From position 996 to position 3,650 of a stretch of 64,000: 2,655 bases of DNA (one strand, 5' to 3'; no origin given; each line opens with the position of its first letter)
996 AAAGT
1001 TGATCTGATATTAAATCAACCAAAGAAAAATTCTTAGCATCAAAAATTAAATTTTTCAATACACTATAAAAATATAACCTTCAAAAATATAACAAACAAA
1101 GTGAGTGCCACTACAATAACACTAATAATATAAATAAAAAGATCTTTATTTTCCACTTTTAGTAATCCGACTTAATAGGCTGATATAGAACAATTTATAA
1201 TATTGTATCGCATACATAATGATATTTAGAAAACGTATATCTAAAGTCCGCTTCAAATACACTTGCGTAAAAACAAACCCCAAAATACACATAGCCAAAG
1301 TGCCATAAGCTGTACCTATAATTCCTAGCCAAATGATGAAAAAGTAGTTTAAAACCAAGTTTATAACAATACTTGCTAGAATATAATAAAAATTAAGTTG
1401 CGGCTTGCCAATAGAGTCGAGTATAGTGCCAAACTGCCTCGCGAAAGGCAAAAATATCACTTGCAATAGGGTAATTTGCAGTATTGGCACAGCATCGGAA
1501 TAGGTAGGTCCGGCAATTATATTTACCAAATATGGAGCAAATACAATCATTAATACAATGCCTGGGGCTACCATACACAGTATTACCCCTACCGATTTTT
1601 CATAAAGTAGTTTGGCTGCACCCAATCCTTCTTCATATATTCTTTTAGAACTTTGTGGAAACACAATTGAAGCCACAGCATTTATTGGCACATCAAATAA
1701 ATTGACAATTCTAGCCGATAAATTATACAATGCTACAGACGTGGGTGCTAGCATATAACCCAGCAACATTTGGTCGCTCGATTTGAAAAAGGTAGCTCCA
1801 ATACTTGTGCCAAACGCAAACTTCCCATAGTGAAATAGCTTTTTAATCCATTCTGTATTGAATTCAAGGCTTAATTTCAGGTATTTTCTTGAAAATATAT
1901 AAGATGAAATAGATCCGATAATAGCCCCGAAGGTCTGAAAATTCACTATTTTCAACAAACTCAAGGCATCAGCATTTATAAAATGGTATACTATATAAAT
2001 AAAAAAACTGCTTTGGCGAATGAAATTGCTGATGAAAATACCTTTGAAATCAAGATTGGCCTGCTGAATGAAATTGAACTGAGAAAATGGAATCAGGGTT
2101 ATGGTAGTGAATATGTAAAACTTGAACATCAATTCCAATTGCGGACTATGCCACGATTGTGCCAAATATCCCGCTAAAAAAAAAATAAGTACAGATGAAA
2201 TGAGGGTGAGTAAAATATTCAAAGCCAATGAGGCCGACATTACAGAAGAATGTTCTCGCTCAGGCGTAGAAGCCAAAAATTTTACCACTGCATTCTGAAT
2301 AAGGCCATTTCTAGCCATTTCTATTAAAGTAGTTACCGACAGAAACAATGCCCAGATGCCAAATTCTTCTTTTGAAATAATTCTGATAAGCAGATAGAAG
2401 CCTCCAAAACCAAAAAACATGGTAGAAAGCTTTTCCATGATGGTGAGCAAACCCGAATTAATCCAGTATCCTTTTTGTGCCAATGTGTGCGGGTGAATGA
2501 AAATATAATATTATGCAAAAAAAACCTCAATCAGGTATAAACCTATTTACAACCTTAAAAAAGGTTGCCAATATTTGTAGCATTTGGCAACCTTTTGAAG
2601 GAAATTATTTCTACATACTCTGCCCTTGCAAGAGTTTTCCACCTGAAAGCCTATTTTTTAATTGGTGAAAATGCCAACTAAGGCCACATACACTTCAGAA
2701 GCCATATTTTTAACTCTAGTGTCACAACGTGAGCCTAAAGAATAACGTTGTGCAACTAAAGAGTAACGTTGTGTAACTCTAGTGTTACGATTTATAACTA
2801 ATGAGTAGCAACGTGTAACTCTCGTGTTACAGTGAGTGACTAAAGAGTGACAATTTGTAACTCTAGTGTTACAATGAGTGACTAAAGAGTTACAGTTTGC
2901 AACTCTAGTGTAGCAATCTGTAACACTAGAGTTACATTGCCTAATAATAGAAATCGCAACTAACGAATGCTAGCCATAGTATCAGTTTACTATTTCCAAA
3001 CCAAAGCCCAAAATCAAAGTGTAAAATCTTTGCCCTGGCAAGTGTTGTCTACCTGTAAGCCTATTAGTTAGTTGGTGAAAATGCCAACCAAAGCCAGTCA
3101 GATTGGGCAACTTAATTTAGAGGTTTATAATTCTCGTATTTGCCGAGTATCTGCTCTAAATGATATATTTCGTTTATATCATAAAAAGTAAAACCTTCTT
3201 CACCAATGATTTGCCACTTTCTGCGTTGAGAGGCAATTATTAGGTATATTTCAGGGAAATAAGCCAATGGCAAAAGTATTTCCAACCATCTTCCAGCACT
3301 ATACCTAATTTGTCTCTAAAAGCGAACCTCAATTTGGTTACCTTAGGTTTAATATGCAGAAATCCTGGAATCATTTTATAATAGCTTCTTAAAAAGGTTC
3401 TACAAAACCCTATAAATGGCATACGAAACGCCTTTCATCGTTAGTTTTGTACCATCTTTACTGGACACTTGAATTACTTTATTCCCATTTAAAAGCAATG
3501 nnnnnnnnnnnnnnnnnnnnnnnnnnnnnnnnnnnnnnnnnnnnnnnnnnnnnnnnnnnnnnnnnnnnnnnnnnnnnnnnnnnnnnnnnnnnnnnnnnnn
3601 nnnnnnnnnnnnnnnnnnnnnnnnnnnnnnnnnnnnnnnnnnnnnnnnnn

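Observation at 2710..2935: Helically phased array: 22 GTNAC pentamers at strictly alternating 11/10-bp spacing (11 x 21-bp units)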

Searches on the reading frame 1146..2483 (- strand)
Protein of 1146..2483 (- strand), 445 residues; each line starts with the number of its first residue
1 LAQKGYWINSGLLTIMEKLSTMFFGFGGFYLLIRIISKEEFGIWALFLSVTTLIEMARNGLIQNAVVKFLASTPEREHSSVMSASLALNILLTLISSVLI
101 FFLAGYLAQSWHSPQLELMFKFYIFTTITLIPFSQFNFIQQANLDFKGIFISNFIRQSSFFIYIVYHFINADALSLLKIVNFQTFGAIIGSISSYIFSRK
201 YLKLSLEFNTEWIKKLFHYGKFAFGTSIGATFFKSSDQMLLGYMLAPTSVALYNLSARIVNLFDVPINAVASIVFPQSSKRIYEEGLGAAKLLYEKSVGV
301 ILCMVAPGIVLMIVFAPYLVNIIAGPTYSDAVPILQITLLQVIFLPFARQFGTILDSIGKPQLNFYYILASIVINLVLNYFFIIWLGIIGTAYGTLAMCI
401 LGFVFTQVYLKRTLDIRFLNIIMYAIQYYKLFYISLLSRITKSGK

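Call 11: search_protein_families(library=pfam, proteins=[window:1146-2483:-])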
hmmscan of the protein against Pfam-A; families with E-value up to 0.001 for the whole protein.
window:1146-2483:- (445 aa): 3 families
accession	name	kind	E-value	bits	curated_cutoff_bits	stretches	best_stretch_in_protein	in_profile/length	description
PF13440.11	Polysacc_synt_3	-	5.3e-26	92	23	1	32-333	2-293/293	Polysaccharide biosynthesis protein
PF01943.22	Polysacc_synt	-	2.9e-25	89.7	28.2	1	12-280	6-272/274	Polysaccharide biosynthesis protein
PF01554.23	MatE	-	1.1e-07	32.2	24.9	1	226-381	5-161/161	MatE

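Call 53: find_homologous_proteins(query=window:1149-2438:-, max_evalue=1e-40)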
Query seq(430 aa) (430 aa): 571 proteins with E <= 1e-40 among 8000 candidates; the best 120 are listed.
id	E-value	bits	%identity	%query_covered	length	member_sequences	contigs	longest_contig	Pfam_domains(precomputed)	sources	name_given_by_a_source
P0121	1.0e-268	909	100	100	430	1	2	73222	PF01943.23,PF01554.24,PF13440.12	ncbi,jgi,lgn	-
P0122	5.0e-219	746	79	100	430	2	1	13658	PF01943.23,PF01554.24,PF13440.12,PF03023.20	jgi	-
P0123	9.6e-177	606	66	100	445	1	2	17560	PF01943.23,PF01554.24,PF13440.12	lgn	-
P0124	3.0e-162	559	59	99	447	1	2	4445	PF01943.23,PF01554.24,PF13440.12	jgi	jgi:lipopolysaccharide exporter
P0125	1.5e-138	481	52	99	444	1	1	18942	PF01943.23,PF01554.24,PF13440.12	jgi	jgi:lipopolysaccharide exporter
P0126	1.4e-135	471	53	96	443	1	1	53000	PF01943.23,PF01554.24,PF13440.12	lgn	-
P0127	3.3e-135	470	53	95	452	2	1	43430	PF01943.23,PF01554.24,PF13440.12,PF03023.20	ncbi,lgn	-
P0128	6.6e-135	469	53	98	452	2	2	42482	PF01943.23,PF01554.24,PF13440.12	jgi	jgi:lipopolysaccharide exporter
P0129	2.9e-131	457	53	96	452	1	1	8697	PF01943.23,PF01554.24,PF13440.12,PF03023.20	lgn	-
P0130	5.5e-131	456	50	99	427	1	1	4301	PF01943.23,PF01554.24,PF13440.12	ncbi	-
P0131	6.1e-131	456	50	99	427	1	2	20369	PF01943.23,PF01554.24,PF13440.12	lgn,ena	-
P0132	1.8e-130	454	50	99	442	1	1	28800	PF01943.23,PF01554.24,PF13440.12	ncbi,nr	ncbi:MAG: flippase [Opitutaceae bacterium]|nr:flippase [Cytophagales bacterium]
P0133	4.0e-130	453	50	99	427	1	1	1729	PF01943.23,PF01554.24,PF13440.12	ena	-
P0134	2.6e-129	450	50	98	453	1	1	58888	PF01943.23,PF01554.24,PF13440.12,PF03023.20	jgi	jgi:lipopolysaccharide exporter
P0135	1.2e-128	448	50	94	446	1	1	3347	PF01943.23,PF01554.24,PF13440.12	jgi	jgi:O-antigen/teichoic acid export membrane protein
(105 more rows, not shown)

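Call 55: find_encoding_contigs(protein=P0121, flank=10000, max_places=4)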
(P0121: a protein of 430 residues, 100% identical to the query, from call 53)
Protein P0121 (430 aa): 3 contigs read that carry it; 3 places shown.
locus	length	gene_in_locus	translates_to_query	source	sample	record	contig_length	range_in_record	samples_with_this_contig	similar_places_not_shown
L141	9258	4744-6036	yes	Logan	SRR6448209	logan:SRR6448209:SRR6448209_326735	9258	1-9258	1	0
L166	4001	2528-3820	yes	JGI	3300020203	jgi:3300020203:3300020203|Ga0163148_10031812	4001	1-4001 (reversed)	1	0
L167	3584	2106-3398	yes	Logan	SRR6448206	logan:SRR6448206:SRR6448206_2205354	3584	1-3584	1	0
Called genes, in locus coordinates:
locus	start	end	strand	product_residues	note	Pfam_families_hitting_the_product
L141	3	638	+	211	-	?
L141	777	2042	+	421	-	PF04235:DUF418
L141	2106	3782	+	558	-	PF00128:Alpha-amylase, PF16657:Malt_amylase_C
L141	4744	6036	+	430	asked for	PF01943:Polysacc_synt, PF13440:Polysacc_synt_3, PF01554:MatE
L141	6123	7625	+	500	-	PF04932:Wzy_C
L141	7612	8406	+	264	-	-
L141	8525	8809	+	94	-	-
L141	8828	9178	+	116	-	PF00145:DNA_methylase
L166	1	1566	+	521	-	?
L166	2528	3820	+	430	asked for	PF01943:Polysacc_synt, PF13440:Polysacc_synt_3, PF01554:MatE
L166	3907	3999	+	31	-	?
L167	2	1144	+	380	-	?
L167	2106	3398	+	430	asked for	PF01943:Polysacc_synt, PF13440:Polysacc_synt_3, PF01554:MatE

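Call 56: find_encoding_contigs(protein=P0122, flank=8000, max_places=3)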
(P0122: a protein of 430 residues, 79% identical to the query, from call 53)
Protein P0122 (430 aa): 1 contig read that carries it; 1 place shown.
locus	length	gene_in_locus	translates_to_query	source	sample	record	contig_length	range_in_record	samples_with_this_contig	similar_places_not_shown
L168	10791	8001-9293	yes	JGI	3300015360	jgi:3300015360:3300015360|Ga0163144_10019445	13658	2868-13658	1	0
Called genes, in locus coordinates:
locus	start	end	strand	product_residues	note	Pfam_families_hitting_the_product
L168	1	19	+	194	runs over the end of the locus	PF02589:LUD_dom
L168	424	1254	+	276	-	PF02405:MlaE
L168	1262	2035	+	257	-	PF00005:ABC_tran, PF13304:AAA_21 (faint)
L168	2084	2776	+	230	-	PF02470:MlaD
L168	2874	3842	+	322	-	-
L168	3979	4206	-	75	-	-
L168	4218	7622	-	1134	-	PF06283:ThuA, PF07995:GSDH, PF00801:PKD (faint), PF18911:PKD_4, PF00034:Cytochrom_C (weak), PF03422:CBM_6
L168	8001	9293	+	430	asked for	PF01943:Polysacc_synt, PF13440:Polysacc_synt_3, PF03023:MurJ (faint), PF01554:MatE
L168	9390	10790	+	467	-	?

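Call 57: find_encoding_contigs(protein=P0123, flank=8000, max_places=3)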
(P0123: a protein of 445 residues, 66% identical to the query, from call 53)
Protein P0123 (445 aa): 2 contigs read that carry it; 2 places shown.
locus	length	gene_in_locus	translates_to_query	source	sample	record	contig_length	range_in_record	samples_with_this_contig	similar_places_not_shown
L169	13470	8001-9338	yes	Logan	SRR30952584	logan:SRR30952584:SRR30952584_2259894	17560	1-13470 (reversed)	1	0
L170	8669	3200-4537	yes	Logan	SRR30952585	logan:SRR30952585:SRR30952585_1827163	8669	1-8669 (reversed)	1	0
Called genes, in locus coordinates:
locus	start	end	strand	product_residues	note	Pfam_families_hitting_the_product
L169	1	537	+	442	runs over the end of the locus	PF03349:Toluene_X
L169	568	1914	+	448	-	PF00657:Lipase_GDSL, PF13472:Lipase_GDSL_2 (faint)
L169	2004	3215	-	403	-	PF00535:Glycos_transf_2 (weak), PF13641:Glyco_tranf_2_3, PF13632:Glyco_trans_2_3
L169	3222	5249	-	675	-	PF18962:Por_Secre_tail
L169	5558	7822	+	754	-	PF01656:CbiA (weak), PF13614:AAA_31 (weak)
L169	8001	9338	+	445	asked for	PF01943:Polysacc_synt, PF13440:Polysacc_synt_3, PF01554:MatE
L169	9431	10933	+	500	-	PF04932:Wzy_C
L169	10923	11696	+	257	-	-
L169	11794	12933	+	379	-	PF13439:Glyco_transf_4, PF20706:GT4-conflict, PF00534:Glycos_transf_1, PF13692:Glyco_trans_1_4, PF13524:Glyco_trans_1_2 (weak)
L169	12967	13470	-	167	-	?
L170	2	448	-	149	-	?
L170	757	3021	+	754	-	PF01656:CbiA (weak), PF13614:AAA_31 (weak)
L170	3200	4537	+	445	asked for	PF01943:Polysacc_synt, PF13440:Polysacc_synt_3, PF01554:MatE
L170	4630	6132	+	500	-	PF04932:Wzy_C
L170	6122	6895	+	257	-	-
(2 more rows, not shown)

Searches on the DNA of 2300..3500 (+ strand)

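Call 5: search_rna_families(source=window, start=2300, end=3500, threshold=evalue, max_evalue=10)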
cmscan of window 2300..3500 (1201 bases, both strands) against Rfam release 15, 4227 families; matches with E-value up to 10: 15.
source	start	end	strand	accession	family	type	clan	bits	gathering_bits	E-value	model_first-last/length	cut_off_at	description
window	2509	2595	+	RF01480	rli52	Cis-reg;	-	29.5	70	0.042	1-95/95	no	Listeria sRNA rli52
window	2486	2600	+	RF01470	rli38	Gene; sRNA;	-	22.9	49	1.7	1-150/150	no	Listeria sRNA rli38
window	2857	2935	+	RF03843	MIR2600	Gene; miRNA;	-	21.2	98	0.28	1-85/85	no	MIR2600 microRNA precursor family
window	2837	2912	+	RF04051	mir-8517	Gene; miRNA;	-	20.6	70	0.27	1-108/108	no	mir-8517 microRNA precursor family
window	2309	2376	-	RF01586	snoR09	Gene; snRNA; snoRNA; CD-box;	-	20.5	50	5.5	1-84/84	no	small nucleolar RNA snoR09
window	2547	2607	-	RF01666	rox2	Cis-reg;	-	19.5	55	2.8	1-71/71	no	Drosophila rox2 ncRNA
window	2547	2605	-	RF00047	mir-2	Gene; miRNA;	-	19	45.5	1.3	1-72/72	no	mir-2 microRNA precursor family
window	2703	2804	-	RF01663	ceN93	Gene; sRNA;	-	17.5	60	4.5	1-131/131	no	Caenorhabditis sRNA ceN93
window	2784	2960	-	RF00885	MIR821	Gene; miRNA;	-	17.3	249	1.6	44-232/275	no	MIR821 microRNA precursor family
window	2548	2607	+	RF00885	MIR821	Gene; miRNA;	-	16.4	249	2.7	1-275/275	no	MIR821 microRNA precursor family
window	2897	2937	-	RF04145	MIR8706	Gene; miRNA;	-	15.9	95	9.3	1-101/101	no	MIR8706 microRNA precursor family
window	2797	2907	-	RF01653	ceN80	Gene; snRNA; snoRNA; HACA-box;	-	15.5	80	4.4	1-131/131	no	Caenorhabditis snoRNA ceN80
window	2774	2934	-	RF04195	MIR6217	Gene; miRNA;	-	14.2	110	2.8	1-228/228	no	MIR6217 microRNA precursor family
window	2478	2596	+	RF02377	SurA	Gene; sRNA;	-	14.1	100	0.43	1-279/279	no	SurA sRNA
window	2572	2625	+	RF00039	DicF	Gene; antisense;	-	14.1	48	5.9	1-52/52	no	DicF RNA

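Call 32: search_dna_similar(query=window:2596-3110:+, collection=phages, mode=distant, max_evalue=0.01)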
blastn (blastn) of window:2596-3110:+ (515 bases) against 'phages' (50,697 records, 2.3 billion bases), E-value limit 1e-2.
No match.

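Call 33: search_dna_similar(query=window:2596-3110:+, collection=plasmids, mode=distant, max_evalue=0.01)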
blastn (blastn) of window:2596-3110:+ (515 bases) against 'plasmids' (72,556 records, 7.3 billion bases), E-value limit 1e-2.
No match.

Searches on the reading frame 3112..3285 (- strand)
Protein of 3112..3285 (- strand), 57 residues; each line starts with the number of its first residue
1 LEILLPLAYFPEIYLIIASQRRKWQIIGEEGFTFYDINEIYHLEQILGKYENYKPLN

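Call 47: search_protein_families(library=pfam, proteins=[window:3112-3285:-], max_evalue=0.05)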
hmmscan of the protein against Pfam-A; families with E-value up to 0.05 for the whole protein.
window:3112-3285:- (57 aa): 0 families

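Call 86: find_homologous_proteins(query=window:3115-3285:-, max_evalue=0.01)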
Query window:3115-3285:- (57 aa): 1 proteins with E <= 0.01 among 1 candidates.
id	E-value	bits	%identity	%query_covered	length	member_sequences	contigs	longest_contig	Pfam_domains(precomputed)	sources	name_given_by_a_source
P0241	1.0e-19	87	77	98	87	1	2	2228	PF10387.15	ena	-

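Call 88: find_encoding_contigs(protein=P0241, flank=5000, max_places=5)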
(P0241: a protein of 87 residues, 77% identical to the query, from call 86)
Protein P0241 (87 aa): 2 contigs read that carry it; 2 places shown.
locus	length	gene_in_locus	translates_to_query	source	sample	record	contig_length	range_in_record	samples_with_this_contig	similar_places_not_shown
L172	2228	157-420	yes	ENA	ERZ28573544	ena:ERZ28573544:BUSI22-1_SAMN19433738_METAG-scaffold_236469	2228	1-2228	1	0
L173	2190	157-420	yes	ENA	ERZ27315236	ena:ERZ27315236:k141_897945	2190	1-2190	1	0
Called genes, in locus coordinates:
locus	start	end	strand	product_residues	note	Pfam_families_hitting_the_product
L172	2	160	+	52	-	?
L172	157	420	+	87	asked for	PF10387:DUF2442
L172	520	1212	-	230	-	PF14342:DUF4396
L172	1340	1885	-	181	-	PF12833:HTH_18, PF00165:HTH_AraC (weak)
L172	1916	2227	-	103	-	?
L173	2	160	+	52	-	?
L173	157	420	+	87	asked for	PF10387:DUF2442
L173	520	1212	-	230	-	PF14342:DUF4396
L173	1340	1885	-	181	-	PF12833:HTH_18, PF00165:HTH_AraC (weak)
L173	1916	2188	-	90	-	?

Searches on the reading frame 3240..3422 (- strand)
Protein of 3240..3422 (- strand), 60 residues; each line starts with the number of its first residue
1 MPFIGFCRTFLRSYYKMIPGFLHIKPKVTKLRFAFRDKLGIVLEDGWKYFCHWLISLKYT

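Call 47: search_protein_families(library=pfam, proteins=[window:3240-3422:-], max_evalue=0.05)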
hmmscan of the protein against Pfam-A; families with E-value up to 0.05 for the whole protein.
window:3240-3422:- (60 aa): 0 families

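Call 92: search_protein_representatives(protein=window:3243-3422:-)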
Query: 60 residues. Proteins with E-value up to 0.001 (for the whole library): 1; up to 1e-10: 0; up to 1e-30: 0. The best 1 are listed.
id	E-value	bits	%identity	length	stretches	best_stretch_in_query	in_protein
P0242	1.0e-05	41.8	43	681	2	43-56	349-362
